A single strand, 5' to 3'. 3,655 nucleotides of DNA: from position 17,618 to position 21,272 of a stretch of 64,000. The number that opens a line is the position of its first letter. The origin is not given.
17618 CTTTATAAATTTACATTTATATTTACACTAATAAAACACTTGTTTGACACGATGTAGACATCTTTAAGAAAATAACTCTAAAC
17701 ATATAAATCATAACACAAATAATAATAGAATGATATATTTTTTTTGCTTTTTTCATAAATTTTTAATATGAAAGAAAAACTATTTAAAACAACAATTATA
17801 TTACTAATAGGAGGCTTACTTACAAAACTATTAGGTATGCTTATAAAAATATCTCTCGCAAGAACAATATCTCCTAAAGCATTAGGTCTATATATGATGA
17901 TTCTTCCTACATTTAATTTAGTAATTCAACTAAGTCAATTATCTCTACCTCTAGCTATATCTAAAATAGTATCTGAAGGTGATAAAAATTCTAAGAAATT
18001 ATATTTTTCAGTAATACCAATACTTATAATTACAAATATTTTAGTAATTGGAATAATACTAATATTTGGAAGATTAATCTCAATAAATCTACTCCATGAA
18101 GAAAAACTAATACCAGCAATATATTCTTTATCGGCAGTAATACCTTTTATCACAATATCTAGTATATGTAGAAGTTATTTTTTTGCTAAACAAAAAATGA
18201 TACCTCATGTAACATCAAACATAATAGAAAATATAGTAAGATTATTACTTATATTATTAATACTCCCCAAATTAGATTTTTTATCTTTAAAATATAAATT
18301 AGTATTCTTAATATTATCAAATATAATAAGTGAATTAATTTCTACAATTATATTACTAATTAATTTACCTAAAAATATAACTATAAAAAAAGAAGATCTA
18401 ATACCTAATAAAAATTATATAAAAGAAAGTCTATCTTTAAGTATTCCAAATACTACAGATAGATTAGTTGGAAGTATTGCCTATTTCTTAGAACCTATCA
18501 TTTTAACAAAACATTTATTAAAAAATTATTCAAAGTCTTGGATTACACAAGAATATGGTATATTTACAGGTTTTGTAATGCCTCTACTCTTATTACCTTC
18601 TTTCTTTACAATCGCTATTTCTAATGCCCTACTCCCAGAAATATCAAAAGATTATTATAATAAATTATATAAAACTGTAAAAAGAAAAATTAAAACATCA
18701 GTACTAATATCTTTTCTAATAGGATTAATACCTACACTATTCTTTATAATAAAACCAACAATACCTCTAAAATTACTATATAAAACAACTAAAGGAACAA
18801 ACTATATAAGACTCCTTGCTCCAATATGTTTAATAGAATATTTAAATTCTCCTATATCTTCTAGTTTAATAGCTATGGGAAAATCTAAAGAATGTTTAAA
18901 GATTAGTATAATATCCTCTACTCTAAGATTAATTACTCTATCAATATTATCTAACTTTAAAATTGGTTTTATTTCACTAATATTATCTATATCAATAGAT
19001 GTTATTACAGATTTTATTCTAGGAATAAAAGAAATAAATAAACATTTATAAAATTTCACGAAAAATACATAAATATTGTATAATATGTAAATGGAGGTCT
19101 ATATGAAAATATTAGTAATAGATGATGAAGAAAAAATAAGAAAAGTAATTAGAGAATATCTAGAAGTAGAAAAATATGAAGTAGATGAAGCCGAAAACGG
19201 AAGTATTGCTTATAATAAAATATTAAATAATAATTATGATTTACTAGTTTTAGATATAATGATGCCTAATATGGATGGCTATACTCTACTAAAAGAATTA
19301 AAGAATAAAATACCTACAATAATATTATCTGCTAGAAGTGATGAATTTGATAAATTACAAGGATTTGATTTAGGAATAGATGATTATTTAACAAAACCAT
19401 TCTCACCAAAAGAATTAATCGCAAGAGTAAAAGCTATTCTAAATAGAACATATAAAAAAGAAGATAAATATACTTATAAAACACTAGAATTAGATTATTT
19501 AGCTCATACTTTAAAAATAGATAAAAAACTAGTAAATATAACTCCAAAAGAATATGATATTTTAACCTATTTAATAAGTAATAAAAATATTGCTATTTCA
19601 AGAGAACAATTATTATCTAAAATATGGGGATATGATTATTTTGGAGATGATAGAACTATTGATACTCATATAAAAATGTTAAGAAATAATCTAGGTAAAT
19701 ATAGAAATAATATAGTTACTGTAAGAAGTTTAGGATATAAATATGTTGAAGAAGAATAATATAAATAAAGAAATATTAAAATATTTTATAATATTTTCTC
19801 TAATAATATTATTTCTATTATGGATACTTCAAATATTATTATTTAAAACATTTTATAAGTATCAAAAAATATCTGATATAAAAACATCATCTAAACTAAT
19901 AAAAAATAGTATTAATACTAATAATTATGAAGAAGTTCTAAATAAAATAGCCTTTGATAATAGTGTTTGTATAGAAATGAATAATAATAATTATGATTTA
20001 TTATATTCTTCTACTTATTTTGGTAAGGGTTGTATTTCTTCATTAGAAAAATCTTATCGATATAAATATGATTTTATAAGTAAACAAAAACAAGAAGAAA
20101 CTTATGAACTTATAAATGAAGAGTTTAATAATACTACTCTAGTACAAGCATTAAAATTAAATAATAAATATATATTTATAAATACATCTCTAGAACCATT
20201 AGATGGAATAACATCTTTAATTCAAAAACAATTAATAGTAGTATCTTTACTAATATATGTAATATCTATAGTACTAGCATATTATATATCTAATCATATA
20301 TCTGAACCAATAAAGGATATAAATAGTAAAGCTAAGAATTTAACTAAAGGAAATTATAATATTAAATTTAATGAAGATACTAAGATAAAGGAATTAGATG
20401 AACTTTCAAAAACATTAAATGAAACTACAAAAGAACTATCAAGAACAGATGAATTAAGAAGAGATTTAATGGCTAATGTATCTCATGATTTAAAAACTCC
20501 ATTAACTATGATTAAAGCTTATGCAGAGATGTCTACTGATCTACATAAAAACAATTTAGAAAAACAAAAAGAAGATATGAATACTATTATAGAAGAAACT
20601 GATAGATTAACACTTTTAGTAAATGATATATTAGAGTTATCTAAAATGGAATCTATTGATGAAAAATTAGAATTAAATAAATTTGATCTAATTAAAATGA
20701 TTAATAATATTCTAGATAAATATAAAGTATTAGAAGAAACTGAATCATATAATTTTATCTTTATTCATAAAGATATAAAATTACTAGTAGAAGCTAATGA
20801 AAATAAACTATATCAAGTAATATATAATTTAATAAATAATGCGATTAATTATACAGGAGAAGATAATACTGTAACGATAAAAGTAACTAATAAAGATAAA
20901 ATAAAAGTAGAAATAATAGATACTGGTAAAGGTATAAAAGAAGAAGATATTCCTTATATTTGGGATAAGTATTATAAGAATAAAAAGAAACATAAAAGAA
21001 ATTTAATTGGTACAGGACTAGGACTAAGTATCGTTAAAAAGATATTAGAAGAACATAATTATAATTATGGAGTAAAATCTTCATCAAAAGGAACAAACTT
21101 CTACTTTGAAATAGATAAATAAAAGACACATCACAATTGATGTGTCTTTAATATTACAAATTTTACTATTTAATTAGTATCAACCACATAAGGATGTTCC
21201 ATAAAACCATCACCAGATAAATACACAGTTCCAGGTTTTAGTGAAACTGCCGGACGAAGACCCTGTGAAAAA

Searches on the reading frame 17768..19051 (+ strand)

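Call 53: search_protein_families(library=pfam, proteins=[window:17768-19051:+], max_evalue=0.0001)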
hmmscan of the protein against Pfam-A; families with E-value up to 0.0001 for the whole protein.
window:17768-19051:+ (427 aa): 2 families
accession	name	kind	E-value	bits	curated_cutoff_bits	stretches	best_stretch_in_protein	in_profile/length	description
PF01943.22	Polysacc_synt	-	5.6e-29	101.8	28.2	1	7-294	3-272/274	Polysaccharide biosynthesis protein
PF01554.23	MatE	-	8.8e-06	25.9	24.9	1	268-389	32-157/161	MatE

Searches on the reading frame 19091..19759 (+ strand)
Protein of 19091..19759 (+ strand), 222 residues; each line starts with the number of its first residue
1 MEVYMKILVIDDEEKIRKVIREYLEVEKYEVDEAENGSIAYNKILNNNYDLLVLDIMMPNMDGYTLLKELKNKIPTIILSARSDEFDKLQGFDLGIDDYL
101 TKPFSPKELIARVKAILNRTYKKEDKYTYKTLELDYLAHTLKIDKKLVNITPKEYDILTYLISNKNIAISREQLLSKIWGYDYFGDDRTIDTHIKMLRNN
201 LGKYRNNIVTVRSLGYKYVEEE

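Call 53: search_protein_families(library=pfam, proteins=[window:19091-19759:+], max_evalue=0.0001)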
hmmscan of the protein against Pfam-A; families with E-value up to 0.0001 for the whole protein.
window:19091-19759:+ (222 aa): 2 families
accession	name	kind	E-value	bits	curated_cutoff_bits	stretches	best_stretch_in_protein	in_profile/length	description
PF00072.30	Response_reg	-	2.2e-31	108.8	30.2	1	7-114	1-111/111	Response regulator receiver domain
PF00486.34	Trans_reg_C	-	5.7e-24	84.4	26.2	1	148-217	4-76/77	Transcriptional regulatory protein, C terminal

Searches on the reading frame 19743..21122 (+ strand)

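Call 53: search_protein_families(library=pfam, proteins=[window:19743-21122:+], max_evalue=0.0001)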
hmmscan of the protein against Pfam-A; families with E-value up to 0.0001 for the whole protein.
window:19743-21122:+ (459 aa): 2 families
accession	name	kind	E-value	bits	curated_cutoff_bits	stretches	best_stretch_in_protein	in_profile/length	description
PF02518.31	HATPase_c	-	8.5e-24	84.6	26.4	1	352-458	2-108/111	Histidine kinase-, DNA gyrase B-, and HSP90-like ATPase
PF00512.31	HisKA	-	3.8e-18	65.7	26.9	1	239-304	2-65/66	His Kinase A (phospho-acceptor) domain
